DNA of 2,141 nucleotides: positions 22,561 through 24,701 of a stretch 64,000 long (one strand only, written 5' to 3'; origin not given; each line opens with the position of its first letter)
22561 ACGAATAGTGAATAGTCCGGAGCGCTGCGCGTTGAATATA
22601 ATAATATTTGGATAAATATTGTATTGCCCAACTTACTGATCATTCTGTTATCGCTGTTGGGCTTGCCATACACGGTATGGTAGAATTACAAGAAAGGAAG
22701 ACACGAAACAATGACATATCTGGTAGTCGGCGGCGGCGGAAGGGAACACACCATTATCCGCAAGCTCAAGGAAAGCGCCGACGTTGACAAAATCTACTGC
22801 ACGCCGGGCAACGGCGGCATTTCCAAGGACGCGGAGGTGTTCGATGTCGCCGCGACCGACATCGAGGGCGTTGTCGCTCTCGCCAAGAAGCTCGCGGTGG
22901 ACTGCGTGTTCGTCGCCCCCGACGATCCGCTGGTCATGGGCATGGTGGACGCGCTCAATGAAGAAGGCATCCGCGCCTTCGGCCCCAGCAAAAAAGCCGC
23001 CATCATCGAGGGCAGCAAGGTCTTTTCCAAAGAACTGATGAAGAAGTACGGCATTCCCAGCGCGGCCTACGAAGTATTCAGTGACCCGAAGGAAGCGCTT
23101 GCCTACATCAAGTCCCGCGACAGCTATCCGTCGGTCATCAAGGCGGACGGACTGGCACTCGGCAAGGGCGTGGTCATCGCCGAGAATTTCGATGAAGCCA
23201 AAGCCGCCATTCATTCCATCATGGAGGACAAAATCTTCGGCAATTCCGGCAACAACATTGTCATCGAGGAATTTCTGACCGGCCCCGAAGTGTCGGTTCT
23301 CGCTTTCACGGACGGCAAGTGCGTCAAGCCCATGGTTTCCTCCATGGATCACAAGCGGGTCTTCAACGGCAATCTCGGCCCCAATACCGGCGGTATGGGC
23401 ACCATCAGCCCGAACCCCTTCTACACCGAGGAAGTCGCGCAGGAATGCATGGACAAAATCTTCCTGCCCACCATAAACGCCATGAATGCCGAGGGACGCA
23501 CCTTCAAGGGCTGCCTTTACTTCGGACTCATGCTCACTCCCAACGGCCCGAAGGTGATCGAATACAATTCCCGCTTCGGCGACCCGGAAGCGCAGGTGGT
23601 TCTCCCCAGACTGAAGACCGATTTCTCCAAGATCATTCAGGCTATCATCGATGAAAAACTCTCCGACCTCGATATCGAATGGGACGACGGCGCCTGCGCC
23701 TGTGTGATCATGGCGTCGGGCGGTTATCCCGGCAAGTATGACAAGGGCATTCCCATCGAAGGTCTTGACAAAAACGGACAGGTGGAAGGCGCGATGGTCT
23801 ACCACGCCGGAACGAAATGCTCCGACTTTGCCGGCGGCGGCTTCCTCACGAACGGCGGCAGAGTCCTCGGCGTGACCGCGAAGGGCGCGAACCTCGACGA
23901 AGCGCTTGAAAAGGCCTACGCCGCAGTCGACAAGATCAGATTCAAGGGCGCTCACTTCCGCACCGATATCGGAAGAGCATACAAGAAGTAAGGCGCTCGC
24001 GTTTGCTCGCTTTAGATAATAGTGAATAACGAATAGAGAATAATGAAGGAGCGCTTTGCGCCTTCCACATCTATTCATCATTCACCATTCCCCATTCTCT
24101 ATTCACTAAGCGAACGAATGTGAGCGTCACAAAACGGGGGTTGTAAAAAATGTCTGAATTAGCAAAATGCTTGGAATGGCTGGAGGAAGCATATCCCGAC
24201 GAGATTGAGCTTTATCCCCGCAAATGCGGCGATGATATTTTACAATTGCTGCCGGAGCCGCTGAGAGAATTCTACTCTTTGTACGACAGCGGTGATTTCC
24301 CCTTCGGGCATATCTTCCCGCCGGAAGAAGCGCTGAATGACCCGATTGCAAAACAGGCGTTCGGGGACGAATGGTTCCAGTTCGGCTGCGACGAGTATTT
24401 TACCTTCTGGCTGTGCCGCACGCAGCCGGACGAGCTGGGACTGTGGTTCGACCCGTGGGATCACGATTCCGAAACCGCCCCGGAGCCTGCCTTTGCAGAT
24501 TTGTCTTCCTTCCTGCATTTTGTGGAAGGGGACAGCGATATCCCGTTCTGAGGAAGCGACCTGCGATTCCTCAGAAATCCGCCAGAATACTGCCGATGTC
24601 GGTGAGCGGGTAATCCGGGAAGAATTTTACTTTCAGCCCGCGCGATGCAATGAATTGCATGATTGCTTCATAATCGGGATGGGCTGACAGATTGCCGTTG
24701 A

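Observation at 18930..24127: Dispersed intergenic element family built from stop triplets phased at exactly 7 nt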

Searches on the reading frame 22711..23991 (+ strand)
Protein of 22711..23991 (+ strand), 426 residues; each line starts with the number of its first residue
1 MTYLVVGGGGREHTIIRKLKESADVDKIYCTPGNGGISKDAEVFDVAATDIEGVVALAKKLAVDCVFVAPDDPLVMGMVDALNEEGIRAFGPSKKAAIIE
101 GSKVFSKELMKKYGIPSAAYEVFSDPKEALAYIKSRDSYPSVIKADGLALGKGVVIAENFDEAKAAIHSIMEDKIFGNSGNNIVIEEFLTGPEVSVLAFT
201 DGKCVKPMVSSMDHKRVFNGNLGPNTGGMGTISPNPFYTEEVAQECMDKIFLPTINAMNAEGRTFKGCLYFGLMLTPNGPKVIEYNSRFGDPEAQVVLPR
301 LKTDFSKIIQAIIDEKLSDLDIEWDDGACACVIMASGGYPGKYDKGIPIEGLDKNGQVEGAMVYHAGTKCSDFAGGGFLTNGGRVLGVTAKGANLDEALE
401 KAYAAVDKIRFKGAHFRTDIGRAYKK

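Call 15: find_encoding_contigs(protein=window:22711-23991:+, flank=3000, max_places=10)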
Protein window:22711-23991:+ (426 aa): 14 contigs read that carry it; 4 places shown.
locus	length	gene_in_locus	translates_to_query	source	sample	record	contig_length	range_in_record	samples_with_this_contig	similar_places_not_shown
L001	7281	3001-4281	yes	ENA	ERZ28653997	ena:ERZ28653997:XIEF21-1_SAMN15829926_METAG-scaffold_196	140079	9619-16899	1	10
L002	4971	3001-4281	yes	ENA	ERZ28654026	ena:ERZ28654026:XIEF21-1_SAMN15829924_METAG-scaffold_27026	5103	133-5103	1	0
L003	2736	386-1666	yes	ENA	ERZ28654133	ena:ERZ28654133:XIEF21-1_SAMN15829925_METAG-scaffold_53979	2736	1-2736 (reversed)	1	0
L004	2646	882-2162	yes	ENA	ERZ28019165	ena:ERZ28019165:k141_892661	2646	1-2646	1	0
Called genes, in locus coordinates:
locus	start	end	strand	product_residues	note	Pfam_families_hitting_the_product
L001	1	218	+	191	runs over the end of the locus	-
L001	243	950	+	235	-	PF07826:IMP_cyclohyd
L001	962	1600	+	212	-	PF09346:SMI1_KNR4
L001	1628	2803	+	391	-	PF01808:AICARFT_IMPCHas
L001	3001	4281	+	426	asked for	PF02844:GARS_N, PF01071:GARS_A, PF02843:GARS_C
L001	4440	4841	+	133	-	-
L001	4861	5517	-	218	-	PF21778:DUF6873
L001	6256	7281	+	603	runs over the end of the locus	PF13522:GATase_6, PF13537:GATase_7, PF01380:SIS, PF13580:SIS_2 (faint), PF01380:SIS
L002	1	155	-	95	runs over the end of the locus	?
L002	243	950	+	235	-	PF07826:IMP_cyclohyd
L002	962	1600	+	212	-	PF09346:SMI1_KNR4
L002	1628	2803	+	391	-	PF01808:AICARFT_IMPCHas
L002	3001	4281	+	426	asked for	PF02844:GARS_N, PF01071:GARS_A, PF02843:GARS_C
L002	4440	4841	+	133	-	-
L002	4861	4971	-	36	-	?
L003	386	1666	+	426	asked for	PF02844:GARS_N, PF01071:GARS_A, PF02843:GARS_C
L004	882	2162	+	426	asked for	PF02844:GARS_N, PF01071:GARS_A, PF02843:GARS_C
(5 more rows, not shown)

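Call 26: find_homologous_proteins(query=window:22711-23991:+, max_evalue=1e-100)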
Query window:22711-23991:+ (426 aa): 8000 proteins with E <= 1e-100 among 8000 candidates; the best 120 are listed.
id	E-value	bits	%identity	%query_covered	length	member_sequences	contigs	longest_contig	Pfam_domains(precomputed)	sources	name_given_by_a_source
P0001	5.6e-284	959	100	100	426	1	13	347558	PF02844.22,PF02843.23,PF01071.25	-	-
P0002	1.4e-271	919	95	100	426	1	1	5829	PF02844.22,PF02843.23,PF02786.23,PF01071.25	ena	-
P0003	4.8e-271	917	95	100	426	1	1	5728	PF02844.22,PF02843.23,PF02786.23,PF01071.25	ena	-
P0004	1.3e-270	915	95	100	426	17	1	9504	PF02844.22,PF02843.23,PF01071.25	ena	-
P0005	1.3e-269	912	94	100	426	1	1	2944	PF02844.22,PF02843.23,PF01071.25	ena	-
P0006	2.3e-269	911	94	100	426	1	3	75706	PF02844.22,PF02843.23,PF01071.25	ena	-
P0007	3.1e-269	911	94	100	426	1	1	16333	PF02844.22,PF02843.23,PF01071.25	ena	-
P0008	5.7e-265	897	92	100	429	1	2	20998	PF02844.22,PF02843.23,PF01071.25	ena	-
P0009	6.6e-265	897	92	100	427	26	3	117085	PF02844.22,PF02843.23,PF01071.25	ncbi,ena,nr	ncbi:MAG: phosphoribosylamine--glycine ligase [Clostridia bacterium]|nr:phosphoribosylamine--glycine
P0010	8.9e-265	896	92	100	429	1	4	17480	PF02844.22,PF02843.23,PF01071.25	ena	-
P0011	1.6e-264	895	92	100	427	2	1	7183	PF02844.22,PF02843.23,PF01071.25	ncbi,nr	ncbi:MAG: phosphoribosylamine--glycine ligase [Clostridia bacterium]|nr:phosphoribosylamine--glycine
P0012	2.0e-264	895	93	100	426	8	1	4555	PF02844.22,PF02843.23,PF01071.25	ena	-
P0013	3.1e-264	894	92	100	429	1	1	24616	PF02844.22,PF02843.23,PF01071.25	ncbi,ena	-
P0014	6.3e-264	893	92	100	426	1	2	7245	PF02844.22,PF02843.23,PF01071.25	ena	-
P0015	9.0e-264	893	92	100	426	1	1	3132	PF02844.22,PF02843.23,PF01071.25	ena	-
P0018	8.0e-261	883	91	100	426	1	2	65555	PF02844.22,PF08442.16,PF02843.23,PF02786.23,PF01071.25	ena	-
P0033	8.3e-244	827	86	100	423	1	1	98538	PF02844.22,PF08442.16,PF02843.23,PF02786.23,PF01071.25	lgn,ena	-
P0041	2.8e-242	822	85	100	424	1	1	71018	PF02844.22,PF08442.16,PF02843.23,PF02786.23,PF01071.25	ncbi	-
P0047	4.0e-208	710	75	100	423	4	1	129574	PF13535.12,PF02844.22,PF02843.23,PF02786.23,PF02222.28,PF01071.25,PF07478.19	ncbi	-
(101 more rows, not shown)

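Call 27: find_encoding_contigs(protein=P0006, flank=10000, max_places=2)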
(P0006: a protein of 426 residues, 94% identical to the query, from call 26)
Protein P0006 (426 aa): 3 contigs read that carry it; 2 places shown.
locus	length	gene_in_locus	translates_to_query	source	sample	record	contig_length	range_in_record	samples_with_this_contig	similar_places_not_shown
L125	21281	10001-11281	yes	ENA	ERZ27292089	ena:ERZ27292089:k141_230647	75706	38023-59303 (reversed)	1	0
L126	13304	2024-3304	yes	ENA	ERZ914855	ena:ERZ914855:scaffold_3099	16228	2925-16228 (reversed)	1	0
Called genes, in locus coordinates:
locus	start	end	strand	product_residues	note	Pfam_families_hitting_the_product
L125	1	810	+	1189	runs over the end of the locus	PF02811:PHP, PF07733:DNA_pol3_alpha, PF17657:DNA_pol3_finger, PF14579:HHH_6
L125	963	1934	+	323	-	PF00365:PFK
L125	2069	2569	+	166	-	PF00731:AIRC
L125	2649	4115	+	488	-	PF13522:GATase_6, PF13537:GATase_7, PF00156:Pribosyltran (weak)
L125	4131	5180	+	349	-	PF00586:AIRS, PF02769:AIRS_C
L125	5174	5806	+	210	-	PF00551:Formyl_trans_N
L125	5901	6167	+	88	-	PF21645:FakA-like_M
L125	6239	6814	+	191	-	-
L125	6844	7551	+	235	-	PF07826:IMP_cyclohyd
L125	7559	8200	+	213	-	PF09346:SMI1_KNR4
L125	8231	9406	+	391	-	PF01808:AICARFT_IMPCHas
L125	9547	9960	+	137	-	-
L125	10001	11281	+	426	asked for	PF02844:GARS_N, PF01071:GARS_A, PF02843:GARS_C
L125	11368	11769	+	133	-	-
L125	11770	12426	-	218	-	PF21778:DUF6873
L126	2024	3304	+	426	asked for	PF02844:GARS_N, PF01071:GARS_A, PF02843:GARS_C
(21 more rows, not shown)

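Call 28: find_encoding_contigs(protein=P0009, flank=10000, max_places=2)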
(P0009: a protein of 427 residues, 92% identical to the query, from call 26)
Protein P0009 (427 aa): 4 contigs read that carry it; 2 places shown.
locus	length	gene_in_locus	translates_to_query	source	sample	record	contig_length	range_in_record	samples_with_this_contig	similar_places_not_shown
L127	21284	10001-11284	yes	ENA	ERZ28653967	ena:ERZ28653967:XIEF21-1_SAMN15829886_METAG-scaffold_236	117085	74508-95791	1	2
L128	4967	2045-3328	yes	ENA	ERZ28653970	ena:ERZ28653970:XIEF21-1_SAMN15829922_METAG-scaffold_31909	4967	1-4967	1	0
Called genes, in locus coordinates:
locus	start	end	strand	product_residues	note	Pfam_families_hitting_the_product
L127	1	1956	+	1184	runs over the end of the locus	PF02811:PHP, PF07733:DNA_pol3_alpha, PF17657:DNA_pol3_finger, PF14579:HHH_6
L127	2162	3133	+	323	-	PF00365:PFK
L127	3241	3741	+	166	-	PF00731:AIRC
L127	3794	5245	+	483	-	PF13522:GATase_6, PF13537:GATase_7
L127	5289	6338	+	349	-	PF00586:AIRS, PF02769:AIRS_C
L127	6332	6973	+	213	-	PF00551:Formyl_trans_N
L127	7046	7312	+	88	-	PF21645:FakA-like_M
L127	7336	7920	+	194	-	-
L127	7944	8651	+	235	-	PF07826:IMP_cyclohyd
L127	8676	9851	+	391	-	PF01808:AICARFT_IMPCHas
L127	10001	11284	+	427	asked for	PF02844:GARS_N, PF01071:GARS_A, PF02843:GARS_C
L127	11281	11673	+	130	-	-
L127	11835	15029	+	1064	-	-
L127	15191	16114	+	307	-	PF03547:Mem_trans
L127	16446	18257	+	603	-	PF13522:GATase_6, PF13537:GATase_7, PF01380:SIS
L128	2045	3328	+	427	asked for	PF02844:GARS_N, PF01071:GARS_A, PF02843:GARS_C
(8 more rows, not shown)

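Call 29: find_encoding_contigs(protein=P0033, flank=10000, max_places=2)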
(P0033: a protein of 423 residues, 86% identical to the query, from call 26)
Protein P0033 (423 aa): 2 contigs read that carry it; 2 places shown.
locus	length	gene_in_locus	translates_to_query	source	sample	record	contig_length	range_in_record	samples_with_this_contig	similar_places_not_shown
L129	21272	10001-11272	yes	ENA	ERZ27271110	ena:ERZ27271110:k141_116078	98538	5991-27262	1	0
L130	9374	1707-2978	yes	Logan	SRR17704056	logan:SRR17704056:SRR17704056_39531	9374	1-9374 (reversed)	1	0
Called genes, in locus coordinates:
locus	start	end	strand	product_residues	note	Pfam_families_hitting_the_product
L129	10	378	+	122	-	PF03862:SpoVAC_SpoVAEB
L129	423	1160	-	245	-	PF20260:PUA_4, PF04452:Methyltrans_RNA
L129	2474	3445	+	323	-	PF00365:PFK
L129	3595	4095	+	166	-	PF00731:AIRC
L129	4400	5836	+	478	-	PF13522:GATase_6, PF13537:GATase_7, PF00156:Pribosyltran (weak)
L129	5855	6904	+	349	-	PF00586:AIRS, PF02769:AIRS_C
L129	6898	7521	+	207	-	PF00551:Formyl_trans_N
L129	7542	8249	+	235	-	PF07826:IMP_cyclohyd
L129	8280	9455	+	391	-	PF01808:AICARFT_IMPCHas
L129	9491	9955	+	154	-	PF13527:Acetyltransf_9 (weak), PF00583:Acetyltransf_1, PF13673:Acetyltransf_10, PF13508:Acetyltransf_7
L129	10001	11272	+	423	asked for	PF02844:GARS_N, PF01071:GARS_A, PF02786:CPSase_L_D2 (weak), PF08442:ATP-grasp_2 (weak), PF02843:GARS_C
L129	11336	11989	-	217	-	PF21778:DUF6873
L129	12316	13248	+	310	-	PF03547:Mem_trans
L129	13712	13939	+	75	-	PF13443:HTH_26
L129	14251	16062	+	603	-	PF13522:GATase_6, PF13537:GATase_7, PF01380:SIS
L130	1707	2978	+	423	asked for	PF02844:GARS_N, PF01071:GARS_A, PF02786:CPSase_L_D2 (weak), PF08442:ATP-grasp_2 (weak), PF02843:GARS_C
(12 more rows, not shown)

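Call 51: find_encoding_contigs(protein=P0018, flank=10000, max_places=1)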
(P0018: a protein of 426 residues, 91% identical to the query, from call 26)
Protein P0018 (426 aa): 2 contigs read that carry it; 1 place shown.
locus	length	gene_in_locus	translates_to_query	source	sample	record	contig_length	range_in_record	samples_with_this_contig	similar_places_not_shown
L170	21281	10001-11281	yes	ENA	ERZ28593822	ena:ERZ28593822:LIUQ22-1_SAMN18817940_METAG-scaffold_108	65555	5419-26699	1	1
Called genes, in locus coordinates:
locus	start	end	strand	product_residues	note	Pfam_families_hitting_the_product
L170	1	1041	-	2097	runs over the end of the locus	PF09479:Flg_new (weak), PF05738:Cna_B, PF09479:Flg_new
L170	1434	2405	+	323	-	PF00365:PFK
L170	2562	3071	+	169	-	PF00731:AIRC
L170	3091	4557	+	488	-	PF13522:GATase_6, PF13537:GATase_7, PF00156:Pribosyltran (weak)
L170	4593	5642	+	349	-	PF00586:AIRS, PF02769:AIRS_C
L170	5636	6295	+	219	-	PF00551:Formyl_trans_N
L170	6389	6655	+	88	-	PF21645:FakA-like_M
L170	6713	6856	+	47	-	-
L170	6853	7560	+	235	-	PF07826:IMP_cyclohyd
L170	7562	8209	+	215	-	PF09346:SMI1_KNR4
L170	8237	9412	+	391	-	PF01808:AICARFT_IMPCHas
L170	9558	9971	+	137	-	-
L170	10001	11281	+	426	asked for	PF02844:GARS_N, PF01071:GARS_A, PF02786:CPSase_L_D2 (weak), PF08442:ATP-grasp_2 (faint), PF02843:GARS_C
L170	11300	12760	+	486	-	-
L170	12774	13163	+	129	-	-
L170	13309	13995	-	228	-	PF21778:DUF6873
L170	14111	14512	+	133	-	-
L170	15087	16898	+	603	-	PF13522:GATase_6, PF13537:GATase_7, PF01380:SIS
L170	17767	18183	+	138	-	PF01022:HTH_5, PF12840:HTH_20 (weak)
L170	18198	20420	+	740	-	PF00403:HMA, PF00122:E1-E2_ATPase, PF00702:Hydrolase, PF08282:Hydrolase_3 (weak)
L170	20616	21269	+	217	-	-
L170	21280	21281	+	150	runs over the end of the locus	-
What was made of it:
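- Checked: Diverged orthologous copies exist in other samples (calls 27, 28, 51).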

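Call 52: find_encoding_contigs(protein=P0041, flank=10000, max_places=1)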
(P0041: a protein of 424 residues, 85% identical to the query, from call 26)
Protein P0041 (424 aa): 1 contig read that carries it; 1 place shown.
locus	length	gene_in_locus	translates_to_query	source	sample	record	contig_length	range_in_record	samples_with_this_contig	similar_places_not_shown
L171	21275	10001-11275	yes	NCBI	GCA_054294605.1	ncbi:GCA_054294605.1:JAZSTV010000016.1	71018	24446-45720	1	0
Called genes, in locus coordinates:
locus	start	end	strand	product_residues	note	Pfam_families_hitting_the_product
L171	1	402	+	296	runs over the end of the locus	PF14527:LAGLIDADG_WhiA, PF02650:HTH_WhiA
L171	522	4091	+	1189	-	PF02811:PHP, PF07733:DNA_pol3_alpha, PF17657:DNA_pol3_finger, PF01336:tRNA_anti-codon (faint), PF14579:HHH_6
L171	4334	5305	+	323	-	PF00365:PFK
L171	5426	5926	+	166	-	PF00731:AIRC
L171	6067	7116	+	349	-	PF00586:AIRS, PF02769:AIRS_C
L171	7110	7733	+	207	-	PF00551:Formyl_trans_N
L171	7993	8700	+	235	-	PF07826:IMP_cyclohyd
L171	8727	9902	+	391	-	PF01808:AICARFT_IMPCHas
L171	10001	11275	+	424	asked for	PF02844:GARS_N, PF01071:GARS_A, PF02786:CPSase_L_D2 (weak), PF08442:ATP-grasp_2 (weak), PF02843:GARS_C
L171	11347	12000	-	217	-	PF21778:DUF6873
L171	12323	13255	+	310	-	PF03547:Mem_trans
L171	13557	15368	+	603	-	PF13522:GATase_6, PF13537:GATase_7, PF01380:SIS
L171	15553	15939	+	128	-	PF01022:HTH_5, PF12840:HTH_20 (weak), PF13601:HTH_34 (weak)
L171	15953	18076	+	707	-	PF00403:HMA, PF00122:E1-E2_ATPase, PF00702:Hydrolase, PF08282:Hydrolase_3 (faint)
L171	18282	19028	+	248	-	PF02163:Peptidase_M50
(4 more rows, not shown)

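Call 53: find_encoding_contigs(protein=P0047, flank=10000, max_places=1)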
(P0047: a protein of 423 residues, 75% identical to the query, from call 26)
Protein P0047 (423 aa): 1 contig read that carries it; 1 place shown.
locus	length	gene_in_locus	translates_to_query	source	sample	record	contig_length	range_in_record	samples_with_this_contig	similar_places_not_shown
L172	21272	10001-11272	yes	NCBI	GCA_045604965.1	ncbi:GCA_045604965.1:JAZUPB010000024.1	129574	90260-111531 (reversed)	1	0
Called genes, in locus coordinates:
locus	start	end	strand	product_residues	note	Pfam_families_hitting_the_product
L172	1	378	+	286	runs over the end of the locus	PF03668:RapZ-like_N, PF22740:PapZ_C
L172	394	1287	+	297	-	PF14527:LAGLIDADG_WhiA, PF02650:HTH_WhiA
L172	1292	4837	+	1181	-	PF02811:PHP, PF07733:DNA_pol3_alpha, PF17657:DNA_pol3_finger, PF14579:HHH_6, PF01336:tRNA_anti-codon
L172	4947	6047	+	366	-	PF00365:PFK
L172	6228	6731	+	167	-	PF00731:AIRC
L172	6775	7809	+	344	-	PF00586:AIRS, PF02769:AIRS_C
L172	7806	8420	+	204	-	PF00551:Formyl_trans_N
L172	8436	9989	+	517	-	PF02142:MGS, PF01808:AICARFT_IMPCHas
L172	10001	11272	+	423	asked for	PF02844:GARS_N, PF01071:GARS_A, PF02786:CPSase_L_D2 (weak), PF02222:ATP-grasp (weak), PF07478:Dala_Dala_lig_C (weak), PF13535:ATP-grasp_4 (faint), PF02843:GARS_C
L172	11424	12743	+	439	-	PF13421:Band_7_1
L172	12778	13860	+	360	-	-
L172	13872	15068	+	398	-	PF04536:TPM_phosphatase (weak)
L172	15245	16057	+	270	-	-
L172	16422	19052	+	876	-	PF01411:tRNA-synt_2c, PF07973:tRNA_SAD, PF02272:DHHA1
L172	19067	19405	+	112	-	PF11969:DcpS_C, PF01230:HIT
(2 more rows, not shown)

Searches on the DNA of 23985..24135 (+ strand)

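Call 66: search_dna_similar(query=window:23985-24135:+, collection=plasmids, mode=distant, max_evalue=0.01, max_rows=15)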
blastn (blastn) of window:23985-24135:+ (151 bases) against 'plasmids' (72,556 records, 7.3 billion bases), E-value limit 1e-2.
No match.

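Call 67: search_dna_similar(query=window:23985-24135:+, collection=phages, mode=distant, max_evalue=0.01, max_rows=15)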
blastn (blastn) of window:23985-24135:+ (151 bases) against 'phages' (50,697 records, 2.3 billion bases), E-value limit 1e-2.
No match.
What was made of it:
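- No similar sequence was found in plasmid or phage collections (calls 66, 67).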

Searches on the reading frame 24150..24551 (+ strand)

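Call 50: search_protein_families(library=pfam, proteins=[window:24150-24551:+], max_evalue=0.01)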
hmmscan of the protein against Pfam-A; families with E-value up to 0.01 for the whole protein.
window:24150-24551:+ (133 aa): 1 family
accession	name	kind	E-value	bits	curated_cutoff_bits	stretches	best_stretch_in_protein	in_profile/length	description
PF21023.2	DENR_N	-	0.0027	17.8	25.3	1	1-18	17-34/37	DENR, N-terminal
